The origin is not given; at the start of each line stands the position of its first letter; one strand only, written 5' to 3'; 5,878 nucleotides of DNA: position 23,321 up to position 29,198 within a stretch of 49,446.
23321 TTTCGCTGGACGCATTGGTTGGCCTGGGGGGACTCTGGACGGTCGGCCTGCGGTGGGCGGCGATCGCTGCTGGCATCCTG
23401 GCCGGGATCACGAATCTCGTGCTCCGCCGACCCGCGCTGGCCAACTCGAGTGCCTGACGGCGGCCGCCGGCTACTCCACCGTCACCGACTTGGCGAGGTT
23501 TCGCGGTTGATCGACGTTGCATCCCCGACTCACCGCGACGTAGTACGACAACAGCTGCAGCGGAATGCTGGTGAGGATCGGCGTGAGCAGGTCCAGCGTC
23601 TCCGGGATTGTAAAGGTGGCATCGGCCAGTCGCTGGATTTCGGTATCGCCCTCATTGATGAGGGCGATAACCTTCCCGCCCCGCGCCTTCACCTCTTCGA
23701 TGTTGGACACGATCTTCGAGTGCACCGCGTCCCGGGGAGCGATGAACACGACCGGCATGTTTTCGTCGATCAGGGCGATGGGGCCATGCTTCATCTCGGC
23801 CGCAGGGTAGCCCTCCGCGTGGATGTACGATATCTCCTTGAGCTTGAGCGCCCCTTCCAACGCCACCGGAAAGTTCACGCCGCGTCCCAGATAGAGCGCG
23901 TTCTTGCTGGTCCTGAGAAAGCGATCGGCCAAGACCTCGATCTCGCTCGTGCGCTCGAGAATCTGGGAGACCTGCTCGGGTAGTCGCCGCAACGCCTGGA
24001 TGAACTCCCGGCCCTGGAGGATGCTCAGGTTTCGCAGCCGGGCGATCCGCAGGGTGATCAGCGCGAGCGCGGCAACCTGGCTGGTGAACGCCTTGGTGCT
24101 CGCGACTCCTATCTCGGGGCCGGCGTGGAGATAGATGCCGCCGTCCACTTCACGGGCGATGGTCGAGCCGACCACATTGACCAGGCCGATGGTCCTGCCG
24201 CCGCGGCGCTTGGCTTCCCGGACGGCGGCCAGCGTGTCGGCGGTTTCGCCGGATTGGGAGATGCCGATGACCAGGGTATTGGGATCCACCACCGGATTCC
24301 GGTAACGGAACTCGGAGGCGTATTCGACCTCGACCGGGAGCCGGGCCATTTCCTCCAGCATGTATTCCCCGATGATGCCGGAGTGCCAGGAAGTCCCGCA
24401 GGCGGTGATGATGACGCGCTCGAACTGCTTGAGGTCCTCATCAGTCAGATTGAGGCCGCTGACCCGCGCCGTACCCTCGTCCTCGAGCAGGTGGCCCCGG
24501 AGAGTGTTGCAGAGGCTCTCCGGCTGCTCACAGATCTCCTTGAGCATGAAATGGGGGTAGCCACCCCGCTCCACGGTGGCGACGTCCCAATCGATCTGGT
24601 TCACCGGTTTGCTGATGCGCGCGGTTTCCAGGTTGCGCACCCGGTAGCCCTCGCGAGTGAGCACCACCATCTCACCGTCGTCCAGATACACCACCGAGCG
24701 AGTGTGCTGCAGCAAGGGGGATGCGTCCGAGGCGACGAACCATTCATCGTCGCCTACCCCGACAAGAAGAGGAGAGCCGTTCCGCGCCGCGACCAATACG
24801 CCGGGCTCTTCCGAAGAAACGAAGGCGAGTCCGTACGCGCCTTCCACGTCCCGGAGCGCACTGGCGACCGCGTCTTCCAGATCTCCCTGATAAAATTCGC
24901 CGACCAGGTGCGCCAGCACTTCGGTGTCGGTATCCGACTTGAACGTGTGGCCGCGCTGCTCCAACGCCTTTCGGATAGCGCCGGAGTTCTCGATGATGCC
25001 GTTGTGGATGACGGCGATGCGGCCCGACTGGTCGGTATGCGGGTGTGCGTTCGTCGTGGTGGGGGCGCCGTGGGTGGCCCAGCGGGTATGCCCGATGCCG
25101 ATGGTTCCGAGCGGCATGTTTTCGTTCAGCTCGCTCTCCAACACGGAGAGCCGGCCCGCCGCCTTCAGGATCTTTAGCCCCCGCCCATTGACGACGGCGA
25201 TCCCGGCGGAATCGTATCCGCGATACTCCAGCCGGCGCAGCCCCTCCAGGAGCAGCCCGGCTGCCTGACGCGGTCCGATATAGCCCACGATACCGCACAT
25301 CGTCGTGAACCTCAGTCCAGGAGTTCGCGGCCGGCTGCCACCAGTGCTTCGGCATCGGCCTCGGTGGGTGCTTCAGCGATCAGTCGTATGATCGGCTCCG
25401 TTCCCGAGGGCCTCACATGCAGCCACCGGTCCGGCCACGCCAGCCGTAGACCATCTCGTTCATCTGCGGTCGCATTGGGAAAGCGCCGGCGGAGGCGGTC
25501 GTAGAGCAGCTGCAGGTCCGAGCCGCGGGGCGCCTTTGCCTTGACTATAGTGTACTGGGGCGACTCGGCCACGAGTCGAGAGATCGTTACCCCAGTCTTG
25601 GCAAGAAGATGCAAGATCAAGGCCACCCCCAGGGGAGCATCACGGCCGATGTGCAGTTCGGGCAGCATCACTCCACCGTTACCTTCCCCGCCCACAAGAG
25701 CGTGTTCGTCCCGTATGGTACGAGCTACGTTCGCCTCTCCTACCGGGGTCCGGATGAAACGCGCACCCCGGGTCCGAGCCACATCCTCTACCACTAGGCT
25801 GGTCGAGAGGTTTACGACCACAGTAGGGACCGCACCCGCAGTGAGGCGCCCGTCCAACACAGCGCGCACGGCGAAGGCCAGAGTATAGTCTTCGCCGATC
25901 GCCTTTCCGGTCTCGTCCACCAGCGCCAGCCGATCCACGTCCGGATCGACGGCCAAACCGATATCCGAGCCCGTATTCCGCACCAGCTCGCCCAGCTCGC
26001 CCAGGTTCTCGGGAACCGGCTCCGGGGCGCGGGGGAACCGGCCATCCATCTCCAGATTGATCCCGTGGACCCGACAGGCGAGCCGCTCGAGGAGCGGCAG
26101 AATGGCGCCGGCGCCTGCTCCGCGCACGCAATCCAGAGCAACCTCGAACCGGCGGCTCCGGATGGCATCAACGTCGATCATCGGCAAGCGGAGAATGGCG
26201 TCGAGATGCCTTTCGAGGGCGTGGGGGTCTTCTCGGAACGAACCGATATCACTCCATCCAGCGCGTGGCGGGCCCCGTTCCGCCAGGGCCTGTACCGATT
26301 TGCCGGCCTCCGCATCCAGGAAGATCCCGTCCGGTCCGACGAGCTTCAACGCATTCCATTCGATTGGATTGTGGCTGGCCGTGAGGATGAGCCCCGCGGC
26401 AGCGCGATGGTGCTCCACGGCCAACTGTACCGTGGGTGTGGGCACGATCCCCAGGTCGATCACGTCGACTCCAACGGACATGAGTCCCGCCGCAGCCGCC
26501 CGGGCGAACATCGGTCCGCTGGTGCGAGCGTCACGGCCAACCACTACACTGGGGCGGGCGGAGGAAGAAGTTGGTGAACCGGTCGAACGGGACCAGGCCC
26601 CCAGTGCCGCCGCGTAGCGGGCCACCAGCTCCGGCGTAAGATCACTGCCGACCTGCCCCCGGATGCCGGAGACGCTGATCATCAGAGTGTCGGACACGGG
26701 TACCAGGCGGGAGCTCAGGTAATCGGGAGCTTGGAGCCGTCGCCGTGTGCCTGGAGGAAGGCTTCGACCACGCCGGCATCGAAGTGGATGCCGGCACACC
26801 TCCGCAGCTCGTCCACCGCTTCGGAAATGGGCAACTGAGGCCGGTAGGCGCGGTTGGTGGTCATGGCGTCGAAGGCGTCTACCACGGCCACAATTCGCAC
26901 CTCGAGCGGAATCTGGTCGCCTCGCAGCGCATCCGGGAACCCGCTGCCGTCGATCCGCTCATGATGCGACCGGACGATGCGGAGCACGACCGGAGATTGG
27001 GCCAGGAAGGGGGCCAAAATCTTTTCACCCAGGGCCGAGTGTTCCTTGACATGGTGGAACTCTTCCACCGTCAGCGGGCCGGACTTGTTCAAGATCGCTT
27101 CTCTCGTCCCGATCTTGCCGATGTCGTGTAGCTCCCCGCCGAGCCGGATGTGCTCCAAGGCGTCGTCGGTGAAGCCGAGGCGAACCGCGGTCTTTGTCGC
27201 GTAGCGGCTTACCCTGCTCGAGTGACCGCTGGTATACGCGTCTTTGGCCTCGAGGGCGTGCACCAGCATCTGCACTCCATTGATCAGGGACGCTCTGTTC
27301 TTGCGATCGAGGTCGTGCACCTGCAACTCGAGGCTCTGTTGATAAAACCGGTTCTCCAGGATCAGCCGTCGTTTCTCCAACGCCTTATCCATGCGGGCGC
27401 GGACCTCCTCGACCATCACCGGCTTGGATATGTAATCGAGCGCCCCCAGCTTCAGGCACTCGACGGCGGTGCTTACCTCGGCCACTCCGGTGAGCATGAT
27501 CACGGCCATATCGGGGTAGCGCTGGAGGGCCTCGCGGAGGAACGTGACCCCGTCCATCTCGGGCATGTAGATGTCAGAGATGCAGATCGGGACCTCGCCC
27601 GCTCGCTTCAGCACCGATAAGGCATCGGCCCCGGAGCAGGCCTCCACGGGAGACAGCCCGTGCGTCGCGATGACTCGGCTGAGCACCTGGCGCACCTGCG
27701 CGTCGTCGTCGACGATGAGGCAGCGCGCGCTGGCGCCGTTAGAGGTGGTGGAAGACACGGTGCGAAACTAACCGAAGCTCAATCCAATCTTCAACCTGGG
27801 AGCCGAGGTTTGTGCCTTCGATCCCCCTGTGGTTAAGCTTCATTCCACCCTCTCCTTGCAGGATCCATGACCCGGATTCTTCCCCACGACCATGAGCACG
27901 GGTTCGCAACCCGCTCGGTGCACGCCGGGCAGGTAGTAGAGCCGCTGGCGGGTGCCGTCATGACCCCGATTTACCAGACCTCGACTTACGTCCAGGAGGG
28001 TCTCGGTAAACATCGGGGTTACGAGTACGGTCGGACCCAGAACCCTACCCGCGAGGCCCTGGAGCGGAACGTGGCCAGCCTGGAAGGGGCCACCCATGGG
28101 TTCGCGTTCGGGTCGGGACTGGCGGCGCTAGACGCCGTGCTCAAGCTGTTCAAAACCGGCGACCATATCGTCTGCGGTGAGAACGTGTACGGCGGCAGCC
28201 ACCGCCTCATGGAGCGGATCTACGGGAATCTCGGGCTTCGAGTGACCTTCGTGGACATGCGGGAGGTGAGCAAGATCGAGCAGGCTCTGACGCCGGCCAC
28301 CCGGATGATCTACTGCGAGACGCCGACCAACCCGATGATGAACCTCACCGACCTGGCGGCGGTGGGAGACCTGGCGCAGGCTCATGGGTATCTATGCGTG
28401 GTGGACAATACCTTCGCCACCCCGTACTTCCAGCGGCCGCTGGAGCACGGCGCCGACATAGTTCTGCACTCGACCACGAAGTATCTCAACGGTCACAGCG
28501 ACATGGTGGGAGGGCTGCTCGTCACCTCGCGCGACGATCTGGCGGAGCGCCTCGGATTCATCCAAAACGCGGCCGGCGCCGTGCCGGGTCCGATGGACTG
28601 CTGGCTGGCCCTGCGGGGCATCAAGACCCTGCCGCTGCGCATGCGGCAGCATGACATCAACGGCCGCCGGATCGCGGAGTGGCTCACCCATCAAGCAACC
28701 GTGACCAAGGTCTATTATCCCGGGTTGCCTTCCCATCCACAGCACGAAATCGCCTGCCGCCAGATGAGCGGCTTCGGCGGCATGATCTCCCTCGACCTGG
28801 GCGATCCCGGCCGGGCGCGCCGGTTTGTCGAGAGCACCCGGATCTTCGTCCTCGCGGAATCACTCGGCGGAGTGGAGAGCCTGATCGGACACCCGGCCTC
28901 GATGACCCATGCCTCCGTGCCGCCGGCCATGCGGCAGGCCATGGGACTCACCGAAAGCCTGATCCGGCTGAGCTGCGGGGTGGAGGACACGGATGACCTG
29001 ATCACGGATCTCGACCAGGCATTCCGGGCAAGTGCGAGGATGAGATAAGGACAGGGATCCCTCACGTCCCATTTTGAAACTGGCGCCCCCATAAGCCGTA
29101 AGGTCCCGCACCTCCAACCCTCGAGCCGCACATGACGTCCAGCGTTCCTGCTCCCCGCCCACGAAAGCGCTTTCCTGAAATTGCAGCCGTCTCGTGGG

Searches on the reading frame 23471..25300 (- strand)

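Call 50: search_protein_families(library=pfam, proteins=[window:23471-25300:-], max_evalue=0.0001)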
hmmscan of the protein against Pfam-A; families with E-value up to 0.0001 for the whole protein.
window:23471-25300:- (609 aa): 3 families
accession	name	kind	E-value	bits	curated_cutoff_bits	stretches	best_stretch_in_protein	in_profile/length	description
PF01380.27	SIS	-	3e-63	211.9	25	2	291-416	3-129/131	SIS domain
PF13522.11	GATase_6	-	2e-21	76.8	27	1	66-191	11-129/130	Glutamine amidotransferase domain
PF13537.11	GATase_7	-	4.8e-15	56.1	25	1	82-197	10-122/123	Glutamine amidotransferase domain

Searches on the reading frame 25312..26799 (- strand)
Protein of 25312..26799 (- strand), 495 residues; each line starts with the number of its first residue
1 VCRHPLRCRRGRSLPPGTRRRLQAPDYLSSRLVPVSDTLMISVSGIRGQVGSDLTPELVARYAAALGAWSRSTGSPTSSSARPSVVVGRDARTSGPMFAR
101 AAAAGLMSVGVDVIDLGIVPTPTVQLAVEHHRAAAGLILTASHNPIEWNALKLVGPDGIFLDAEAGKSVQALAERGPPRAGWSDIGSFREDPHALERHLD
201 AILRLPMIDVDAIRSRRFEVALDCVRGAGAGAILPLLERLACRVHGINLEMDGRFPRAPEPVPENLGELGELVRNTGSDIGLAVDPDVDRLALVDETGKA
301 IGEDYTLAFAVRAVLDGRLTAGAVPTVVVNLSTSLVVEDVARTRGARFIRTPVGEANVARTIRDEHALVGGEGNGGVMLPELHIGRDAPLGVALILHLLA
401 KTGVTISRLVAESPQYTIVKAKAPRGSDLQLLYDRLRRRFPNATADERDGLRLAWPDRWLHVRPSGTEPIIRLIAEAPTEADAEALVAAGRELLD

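Call 50: search_protein_families(library=pfam, proteins=[window:25312-26799:-], max_evalue=0.0001)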
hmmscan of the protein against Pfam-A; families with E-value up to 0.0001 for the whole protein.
window:25312-26799:- (495 aa): 4 families
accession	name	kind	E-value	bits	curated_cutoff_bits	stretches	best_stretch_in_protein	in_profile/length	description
PF02878.22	PGM_PMM_I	-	5.3e-36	123.8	22.5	1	44-175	7-133/138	Phosphoglucomutase/phosphomannomutase, alpha/beta/alpha domain I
PF02879.22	PGM_PMM_II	-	1.1e-22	80.9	29.3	1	209-298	12-103/103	Phosphoglucomutase/phosphomannomutase, alpha/beta/alpha domain II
PF02880.22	PGM_PMM_III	-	1e-19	71.2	20.7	1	304-414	3-112/115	Phosphoglucomutase/phosphomannomutase, alpha/beta/alpha domain III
PF00408.26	PGM_PMM_IV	-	3.6e-08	33.8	23.1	1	447-489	30-64/68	Phosphoglucomutase/phosphomannomutase, C-terminal domain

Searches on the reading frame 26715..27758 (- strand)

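Call 50: search_protein_families(library=pfam, proteins=[window:26715-27758:-], max_evalue=0.0001)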
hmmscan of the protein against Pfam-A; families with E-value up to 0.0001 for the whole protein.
window:26715-27758:- (347 aa): 3 families
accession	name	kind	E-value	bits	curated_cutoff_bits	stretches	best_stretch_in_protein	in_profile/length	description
PF13487.12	HD_5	-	1.7e-31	109.7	27.2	1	164-328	2-168/170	HD domain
PF00072.30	Response_reg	-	3.3e-24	85.6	30.2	1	14-122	2-109/111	Response regulator receiver domain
PF01966.28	HD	-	1.2e-20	74.4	22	1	177-299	2-116/116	HD domain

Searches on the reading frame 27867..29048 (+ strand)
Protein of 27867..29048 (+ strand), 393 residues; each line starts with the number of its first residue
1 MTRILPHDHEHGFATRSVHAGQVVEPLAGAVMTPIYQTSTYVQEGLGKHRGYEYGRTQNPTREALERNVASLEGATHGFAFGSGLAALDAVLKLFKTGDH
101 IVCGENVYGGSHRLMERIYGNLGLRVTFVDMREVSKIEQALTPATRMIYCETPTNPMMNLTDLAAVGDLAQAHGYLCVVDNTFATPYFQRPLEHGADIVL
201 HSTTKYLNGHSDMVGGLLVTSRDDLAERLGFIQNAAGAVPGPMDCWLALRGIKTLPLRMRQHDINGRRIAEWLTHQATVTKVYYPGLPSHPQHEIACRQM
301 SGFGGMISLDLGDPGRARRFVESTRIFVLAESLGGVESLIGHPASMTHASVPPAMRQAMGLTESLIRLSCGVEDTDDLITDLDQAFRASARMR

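Call 50: search_protein_families(library=pfam, proteins=[window:27867-29048:+], max_evalue=0.0001)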
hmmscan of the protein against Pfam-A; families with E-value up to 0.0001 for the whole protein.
window:27867-29048:+ (393 aa): 2 families
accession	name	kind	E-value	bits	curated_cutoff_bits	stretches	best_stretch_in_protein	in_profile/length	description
PF01053.26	Cys_Met_Meta_PP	-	2.4e-150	500.8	27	1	15-386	2-380/381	Cys/Met metabolism PLP-dependent enzyme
PF01041.23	DegT_DnrJ_EryC1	-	5.9e-08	32.8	19.8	1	58-234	22-200/360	DegT/DnrJ/EryC1/StrS aminotransferase family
